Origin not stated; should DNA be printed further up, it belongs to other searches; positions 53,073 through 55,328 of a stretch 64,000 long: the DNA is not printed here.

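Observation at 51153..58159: Tandem triplet of diverged membrane-anchored paralogs plus a secreted coiled-coil protein: a 7-kb envelope module with no recognisable family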

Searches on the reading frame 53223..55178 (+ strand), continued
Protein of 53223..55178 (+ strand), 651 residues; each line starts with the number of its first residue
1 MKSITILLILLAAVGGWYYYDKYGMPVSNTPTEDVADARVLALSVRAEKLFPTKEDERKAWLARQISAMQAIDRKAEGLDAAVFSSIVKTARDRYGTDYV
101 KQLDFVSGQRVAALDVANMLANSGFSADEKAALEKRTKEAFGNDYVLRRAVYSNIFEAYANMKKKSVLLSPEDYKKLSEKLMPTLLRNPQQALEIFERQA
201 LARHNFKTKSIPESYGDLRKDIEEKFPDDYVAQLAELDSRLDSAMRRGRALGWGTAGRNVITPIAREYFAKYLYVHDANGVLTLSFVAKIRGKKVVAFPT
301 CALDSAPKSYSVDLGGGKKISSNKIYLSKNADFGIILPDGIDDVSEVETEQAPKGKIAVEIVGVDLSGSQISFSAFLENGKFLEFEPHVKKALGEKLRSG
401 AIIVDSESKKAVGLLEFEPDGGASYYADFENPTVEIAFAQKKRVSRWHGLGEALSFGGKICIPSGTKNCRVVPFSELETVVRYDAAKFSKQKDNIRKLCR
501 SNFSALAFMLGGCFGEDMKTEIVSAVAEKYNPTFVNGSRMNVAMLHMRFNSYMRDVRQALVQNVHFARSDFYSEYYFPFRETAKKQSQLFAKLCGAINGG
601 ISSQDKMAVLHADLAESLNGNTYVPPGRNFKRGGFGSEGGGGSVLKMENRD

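Call 75: search_protein_families(library=phrogs, proteins=[window:53223-55178:+, L011:11974-12522:+], max_evalue=0.01)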
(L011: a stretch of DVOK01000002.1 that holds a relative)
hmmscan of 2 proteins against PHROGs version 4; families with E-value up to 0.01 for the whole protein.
window:53223-55178:+ (651 aa): 0 families

L011:11974-12522:+ (182 aa): 0 families

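Call 76: find_encoding_contigs(protein=P0042, flank=8000, max_places=1)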
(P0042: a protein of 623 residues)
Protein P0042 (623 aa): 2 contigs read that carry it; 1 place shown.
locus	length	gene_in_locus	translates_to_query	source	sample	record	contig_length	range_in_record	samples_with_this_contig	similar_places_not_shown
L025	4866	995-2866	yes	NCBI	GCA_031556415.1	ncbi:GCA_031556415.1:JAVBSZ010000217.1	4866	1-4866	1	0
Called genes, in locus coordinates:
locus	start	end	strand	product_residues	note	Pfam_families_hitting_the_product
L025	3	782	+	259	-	?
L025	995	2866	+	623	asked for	-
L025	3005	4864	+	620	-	?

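Call 77: find_encoding_contigs(protein=P0025, flank=8000, max_places=1)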
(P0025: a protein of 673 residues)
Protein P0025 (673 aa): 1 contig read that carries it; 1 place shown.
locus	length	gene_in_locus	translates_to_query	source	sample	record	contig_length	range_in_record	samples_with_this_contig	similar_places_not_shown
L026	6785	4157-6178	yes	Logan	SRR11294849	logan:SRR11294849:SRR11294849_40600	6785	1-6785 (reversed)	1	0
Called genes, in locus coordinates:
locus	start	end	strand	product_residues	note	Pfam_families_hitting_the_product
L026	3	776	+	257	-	?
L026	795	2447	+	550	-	-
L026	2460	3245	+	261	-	PF00132:Hexapep (weak), PF21711:DCTN5 (faint), PF25084:LbH_EIF2B (weak), PF25087:GMPPB_C (weak), PF00132:Hexapep (weak), PF25084:LbH_EIF2B (weak), PF00132:Hexapep, PF13720:Acetyltransf_11, +1 more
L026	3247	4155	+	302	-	PF04166:PdxA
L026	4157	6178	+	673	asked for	-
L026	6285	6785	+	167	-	?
